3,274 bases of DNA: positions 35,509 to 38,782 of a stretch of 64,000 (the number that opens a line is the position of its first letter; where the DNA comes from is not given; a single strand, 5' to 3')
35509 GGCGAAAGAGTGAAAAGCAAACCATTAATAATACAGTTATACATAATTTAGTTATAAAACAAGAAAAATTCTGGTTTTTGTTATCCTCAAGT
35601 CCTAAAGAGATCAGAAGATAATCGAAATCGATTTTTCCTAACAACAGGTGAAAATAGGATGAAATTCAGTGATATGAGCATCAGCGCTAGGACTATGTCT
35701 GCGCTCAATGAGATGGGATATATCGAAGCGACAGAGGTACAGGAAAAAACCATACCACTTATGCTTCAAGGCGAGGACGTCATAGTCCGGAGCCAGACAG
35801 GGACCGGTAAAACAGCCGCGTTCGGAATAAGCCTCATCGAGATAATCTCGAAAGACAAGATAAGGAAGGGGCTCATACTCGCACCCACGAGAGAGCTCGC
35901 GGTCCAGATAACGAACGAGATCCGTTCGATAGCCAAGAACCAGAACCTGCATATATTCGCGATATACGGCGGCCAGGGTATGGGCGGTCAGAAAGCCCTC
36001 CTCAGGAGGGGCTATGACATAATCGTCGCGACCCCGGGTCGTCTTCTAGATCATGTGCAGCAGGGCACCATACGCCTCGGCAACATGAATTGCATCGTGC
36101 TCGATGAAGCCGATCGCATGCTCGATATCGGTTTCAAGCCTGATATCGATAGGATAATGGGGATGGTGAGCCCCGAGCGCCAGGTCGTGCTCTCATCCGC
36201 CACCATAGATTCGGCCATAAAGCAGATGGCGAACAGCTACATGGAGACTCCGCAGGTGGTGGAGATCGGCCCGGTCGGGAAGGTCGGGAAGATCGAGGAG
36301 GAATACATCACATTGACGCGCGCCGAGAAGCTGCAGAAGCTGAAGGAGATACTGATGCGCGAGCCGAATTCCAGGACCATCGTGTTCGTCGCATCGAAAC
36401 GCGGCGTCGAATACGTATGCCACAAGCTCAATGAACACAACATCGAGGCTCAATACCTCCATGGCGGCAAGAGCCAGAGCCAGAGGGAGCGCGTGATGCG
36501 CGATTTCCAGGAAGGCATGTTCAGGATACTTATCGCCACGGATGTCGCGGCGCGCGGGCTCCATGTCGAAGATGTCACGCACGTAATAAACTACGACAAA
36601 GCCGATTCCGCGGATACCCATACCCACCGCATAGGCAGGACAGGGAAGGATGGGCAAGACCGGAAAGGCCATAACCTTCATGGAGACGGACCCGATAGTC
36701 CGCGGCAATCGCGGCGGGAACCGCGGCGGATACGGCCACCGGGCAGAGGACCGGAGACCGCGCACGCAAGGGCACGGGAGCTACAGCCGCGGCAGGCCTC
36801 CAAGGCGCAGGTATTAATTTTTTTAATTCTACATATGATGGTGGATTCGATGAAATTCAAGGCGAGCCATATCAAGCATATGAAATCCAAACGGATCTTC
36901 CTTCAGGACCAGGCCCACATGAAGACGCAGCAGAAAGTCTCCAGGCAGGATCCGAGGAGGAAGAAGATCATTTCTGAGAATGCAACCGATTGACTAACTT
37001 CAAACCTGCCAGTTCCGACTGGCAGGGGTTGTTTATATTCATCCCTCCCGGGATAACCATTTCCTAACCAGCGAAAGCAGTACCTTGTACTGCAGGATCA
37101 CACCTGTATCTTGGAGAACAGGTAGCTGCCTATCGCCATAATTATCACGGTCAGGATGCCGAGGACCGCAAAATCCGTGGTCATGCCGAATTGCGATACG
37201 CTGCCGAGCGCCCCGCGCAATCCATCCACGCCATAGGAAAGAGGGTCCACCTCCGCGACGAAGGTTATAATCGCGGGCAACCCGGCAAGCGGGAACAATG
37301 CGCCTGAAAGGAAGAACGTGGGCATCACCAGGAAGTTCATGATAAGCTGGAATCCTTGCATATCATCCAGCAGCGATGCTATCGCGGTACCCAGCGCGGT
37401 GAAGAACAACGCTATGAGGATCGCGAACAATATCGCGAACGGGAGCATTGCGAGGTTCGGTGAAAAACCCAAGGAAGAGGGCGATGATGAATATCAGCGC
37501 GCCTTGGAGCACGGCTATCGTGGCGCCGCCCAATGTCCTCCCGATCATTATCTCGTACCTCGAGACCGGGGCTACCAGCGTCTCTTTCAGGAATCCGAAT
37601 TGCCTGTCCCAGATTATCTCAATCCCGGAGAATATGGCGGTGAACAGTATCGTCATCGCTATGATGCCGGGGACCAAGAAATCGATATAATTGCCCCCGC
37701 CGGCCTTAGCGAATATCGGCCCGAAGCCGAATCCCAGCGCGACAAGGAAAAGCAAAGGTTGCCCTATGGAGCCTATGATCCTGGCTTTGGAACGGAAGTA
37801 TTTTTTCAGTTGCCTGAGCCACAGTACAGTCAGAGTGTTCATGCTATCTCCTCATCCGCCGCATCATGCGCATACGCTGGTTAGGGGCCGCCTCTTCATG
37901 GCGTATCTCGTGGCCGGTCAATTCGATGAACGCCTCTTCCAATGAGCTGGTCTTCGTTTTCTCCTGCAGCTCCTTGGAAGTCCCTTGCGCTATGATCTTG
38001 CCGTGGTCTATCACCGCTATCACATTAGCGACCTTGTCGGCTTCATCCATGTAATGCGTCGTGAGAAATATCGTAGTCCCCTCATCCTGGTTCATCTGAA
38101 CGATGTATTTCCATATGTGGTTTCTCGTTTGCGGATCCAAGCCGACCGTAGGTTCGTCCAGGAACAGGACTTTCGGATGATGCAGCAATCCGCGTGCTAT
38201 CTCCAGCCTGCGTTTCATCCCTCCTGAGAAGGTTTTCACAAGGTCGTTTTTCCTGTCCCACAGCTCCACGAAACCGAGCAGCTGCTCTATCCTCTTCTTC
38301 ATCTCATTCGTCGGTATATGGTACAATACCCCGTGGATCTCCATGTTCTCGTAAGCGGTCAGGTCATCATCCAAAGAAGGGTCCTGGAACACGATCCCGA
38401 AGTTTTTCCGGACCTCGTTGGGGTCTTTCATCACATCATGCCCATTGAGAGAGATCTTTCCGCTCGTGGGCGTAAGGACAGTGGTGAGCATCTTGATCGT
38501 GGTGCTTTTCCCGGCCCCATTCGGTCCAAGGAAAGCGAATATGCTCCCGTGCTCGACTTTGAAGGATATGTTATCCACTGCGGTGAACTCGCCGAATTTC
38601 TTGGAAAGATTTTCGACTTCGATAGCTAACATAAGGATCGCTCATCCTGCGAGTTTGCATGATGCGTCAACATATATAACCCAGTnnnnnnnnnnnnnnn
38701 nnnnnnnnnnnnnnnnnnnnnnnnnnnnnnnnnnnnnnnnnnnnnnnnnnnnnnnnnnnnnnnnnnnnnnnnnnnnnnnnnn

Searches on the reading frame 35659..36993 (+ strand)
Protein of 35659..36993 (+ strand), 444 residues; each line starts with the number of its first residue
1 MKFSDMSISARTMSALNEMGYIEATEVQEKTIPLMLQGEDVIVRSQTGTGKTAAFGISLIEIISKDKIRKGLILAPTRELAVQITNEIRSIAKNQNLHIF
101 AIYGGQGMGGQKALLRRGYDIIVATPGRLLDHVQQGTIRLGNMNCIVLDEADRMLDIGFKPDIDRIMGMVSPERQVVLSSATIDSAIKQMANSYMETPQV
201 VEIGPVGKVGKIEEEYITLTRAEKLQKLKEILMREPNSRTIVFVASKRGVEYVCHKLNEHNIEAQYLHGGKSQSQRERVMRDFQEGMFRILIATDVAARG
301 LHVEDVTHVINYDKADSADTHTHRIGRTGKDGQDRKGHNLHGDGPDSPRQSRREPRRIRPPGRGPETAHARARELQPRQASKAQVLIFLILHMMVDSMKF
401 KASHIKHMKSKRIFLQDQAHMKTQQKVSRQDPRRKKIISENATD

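Call 65: search_protein_families(library=pfam, proteins=[window:35659-36993:+], max_evalue=0.0001)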
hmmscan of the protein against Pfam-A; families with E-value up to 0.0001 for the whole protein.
window:35659-36993:+ (444 aa): 3 families
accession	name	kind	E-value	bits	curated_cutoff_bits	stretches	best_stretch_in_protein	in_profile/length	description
PF00270.35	DEAD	-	3.6e-45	154.1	26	1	25-189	1-166/167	DEAD/DEAH box helicase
PF00271.37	Helicase_C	-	4.8e-31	107.7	23.5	1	223-331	1-109/110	Helicase conserved C-terminal domain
PF04851.21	ResIII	-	8.1e-10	39.3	22.5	1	37-172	22-152/164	Type III restriction enzyme, res subunit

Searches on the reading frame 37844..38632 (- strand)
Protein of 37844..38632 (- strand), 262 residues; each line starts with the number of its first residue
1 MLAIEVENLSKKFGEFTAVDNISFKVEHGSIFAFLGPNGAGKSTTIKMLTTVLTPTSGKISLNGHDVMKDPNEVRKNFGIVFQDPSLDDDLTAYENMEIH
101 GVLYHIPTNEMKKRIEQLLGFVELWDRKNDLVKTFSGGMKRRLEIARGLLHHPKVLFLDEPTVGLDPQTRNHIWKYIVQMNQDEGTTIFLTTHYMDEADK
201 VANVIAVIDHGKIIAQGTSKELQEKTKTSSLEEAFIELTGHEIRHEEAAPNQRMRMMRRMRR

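Call 65: search_protein_families(library=pfam, proteins=[window:37844-38632:-], max_evalue=0.0001)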
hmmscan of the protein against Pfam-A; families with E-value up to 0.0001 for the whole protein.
window:37844-38632:- (262 aa): 5 families
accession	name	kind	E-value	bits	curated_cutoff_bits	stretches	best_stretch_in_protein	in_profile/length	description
PF00005.33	ABC_tran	-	1.1e-38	133.3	25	1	20-162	2-136/137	ABC transporter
PF13304.12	AAA_21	-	2.2e-10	41.6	27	1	126-193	229-298/304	AAA domain, putative AbiEii toxin, Type IV TA system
PF13476.12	AAA_23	-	1.4e-06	29.6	27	1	13-121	7-114/201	AAA domain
PF13555.12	AAA_29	-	5.5e-06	26.5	27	1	18-63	14-55/61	P-loop containing region of AAA domain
PF13175.12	AAA_15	-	8.7e-06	26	32.1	0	154-193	330-369/374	AAA ATPase domain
